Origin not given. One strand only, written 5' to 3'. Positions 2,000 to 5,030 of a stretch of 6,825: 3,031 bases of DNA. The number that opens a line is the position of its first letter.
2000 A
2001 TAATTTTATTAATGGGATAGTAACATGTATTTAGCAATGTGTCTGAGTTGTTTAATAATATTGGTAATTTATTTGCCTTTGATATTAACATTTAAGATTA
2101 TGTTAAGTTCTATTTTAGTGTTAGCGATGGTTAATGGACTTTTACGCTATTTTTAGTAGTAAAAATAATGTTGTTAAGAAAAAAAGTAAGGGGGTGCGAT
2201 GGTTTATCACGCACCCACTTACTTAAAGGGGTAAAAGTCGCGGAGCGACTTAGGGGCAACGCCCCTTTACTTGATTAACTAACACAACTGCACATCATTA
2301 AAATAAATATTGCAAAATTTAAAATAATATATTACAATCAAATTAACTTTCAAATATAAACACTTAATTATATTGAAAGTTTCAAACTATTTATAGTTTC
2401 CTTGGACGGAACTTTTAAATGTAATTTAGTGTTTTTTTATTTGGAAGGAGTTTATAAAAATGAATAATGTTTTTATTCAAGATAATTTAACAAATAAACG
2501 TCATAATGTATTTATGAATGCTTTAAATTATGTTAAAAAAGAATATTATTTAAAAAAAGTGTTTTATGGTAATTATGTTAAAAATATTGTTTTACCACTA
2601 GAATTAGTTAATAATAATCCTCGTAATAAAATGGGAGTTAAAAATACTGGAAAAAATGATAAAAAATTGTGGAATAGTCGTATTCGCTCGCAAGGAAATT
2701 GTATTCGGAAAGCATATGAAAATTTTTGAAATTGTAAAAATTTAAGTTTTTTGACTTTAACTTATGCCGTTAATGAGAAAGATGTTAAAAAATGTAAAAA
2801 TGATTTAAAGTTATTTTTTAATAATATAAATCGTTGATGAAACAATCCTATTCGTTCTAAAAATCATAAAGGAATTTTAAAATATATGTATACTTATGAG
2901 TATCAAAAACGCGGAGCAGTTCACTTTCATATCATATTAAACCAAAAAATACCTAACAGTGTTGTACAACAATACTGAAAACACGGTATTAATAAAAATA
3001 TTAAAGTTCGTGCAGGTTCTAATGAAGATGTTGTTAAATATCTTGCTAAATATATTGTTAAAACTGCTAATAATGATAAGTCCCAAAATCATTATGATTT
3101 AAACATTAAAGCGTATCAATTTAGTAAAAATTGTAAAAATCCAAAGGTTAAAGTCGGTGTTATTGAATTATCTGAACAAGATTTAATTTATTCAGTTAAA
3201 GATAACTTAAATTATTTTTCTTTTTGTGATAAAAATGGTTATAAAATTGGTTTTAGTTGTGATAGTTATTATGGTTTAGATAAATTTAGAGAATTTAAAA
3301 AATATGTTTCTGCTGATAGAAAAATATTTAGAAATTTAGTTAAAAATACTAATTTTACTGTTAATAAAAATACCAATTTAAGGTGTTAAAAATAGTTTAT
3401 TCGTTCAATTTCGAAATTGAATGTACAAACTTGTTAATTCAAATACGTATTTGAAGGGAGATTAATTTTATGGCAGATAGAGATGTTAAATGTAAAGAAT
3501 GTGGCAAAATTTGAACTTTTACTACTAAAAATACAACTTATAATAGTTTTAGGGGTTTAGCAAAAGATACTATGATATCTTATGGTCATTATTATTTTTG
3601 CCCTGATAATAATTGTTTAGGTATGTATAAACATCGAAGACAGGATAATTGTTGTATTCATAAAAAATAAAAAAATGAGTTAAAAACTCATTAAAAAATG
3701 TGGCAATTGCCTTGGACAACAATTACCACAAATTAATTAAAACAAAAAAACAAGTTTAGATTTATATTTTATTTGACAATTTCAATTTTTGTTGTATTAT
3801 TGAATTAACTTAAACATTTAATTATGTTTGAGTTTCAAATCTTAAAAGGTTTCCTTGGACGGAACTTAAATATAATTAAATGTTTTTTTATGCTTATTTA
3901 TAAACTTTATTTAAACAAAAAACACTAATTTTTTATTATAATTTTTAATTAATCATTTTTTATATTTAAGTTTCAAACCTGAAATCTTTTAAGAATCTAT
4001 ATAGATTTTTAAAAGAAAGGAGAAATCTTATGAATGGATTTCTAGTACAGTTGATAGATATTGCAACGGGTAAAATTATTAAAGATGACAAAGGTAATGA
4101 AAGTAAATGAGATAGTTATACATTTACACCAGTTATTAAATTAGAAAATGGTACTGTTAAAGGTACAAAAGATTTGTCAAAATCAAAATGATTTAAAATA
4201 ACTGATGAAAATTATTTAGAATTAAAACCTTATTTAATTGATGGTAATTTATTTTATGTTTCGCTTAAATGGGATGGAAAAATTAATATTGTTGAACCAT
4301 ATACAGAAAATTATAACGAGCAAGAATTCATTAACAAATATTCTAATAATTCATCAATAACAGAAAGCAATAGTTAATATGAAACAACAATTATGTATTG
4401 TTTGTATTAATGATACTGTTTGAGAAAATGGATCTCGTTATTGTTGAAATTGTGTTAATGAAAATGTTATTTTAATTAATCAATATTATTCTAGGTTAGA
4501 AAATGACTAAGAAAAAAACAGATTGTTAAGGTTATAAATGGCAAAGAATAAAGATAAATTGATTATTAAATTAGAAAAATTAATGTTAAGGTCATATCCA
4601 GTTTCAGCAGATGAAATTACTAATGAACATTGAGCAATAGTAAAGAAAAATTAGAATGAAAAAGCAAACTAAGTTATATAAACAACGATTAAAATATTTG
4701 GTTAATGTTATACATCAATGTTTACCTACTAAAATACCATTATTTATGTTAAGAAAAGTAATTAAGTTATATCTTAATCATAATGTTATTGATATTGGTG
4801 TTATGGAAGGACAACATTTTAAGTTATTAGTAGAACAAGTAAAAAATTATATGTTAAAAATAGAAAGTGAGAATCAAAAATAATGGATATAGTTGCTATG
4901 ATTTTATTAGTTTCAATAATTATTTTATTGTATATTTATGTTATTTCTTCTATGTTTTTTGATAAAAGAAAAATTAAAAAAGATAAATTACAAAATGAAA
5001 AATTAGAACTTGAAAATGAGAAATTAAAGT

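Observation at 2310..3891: Duplicated promoter-plus-structured-leader module in front of both early operons, with apparently compensatory stem changes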

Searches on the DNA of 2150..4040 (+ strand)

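Call 6: search_dna_similar(query=window:2150-4040:+, collection=phages, mode=distant, max_evalue=0.01)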
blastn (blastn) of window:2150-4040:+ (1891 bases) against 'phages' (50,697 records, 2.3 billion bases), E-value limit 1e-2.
Records with a match: 2; places in all: 2; records where one place covers at least 80% of the query: 0.
Best place of each record, by identity: 60-80% 2.
By first word of the organism name: Spiroplasma 2.
By host as written in the record: Circulifer haematoceps 2.
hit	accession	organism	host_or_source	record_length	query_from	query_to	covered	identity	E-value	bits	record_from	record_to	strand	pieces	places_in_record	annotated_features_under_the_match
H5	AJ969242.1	Spiroplasma phage SVGII3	Circulifer haematoceps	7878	377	1206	44%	68.8%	1e-85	324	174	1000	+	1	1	rep: replicative protein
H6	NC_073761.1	Spiroplasma phage SVGII3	Circulifer haematoceps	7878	377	1206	44%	68.8%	1e-85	324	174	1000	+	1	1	rep: replicative protein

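Call 62: search_dna_similar(query=window:2270-4030:+, collection=plasmids, mode=near, max_rows=30)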
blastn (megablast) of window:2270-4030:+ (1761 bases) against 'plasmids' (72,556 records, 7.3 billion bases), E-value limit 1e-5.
No match.

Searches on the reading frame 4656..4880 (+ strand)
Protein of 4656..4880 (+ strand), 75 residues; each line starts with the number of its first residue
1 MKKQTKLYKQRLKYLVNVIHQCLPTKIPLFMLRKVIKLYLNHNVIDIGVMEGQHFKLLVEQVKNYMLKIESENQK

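Call 17: search_protein_families(library=pfam, proteins=[window:4656-4880:+], max_evalue=1)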
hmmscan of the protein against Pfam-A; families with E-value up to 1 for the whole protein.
seq(75 aa): 1 family
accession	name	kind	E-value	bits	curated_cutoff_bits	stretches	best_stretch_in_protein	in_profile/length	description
PF12289.13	Rotavirus_VP1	-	0.02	14.4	30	1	13-69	239-293/315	Rotavirus VP1 C-terminal domain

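Call 18: search_protein_families(library=phrogs, proteins=[window:4656-4880:+], max_evalue=0.01)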
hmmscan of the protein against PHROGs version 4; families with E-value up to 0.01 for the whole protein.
seq(75 aa): 1 family
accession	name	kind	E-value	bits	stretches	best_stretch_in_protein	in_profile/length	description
phrog_13660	-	unknown function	3.2e-44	150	1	1-74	1-74/74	-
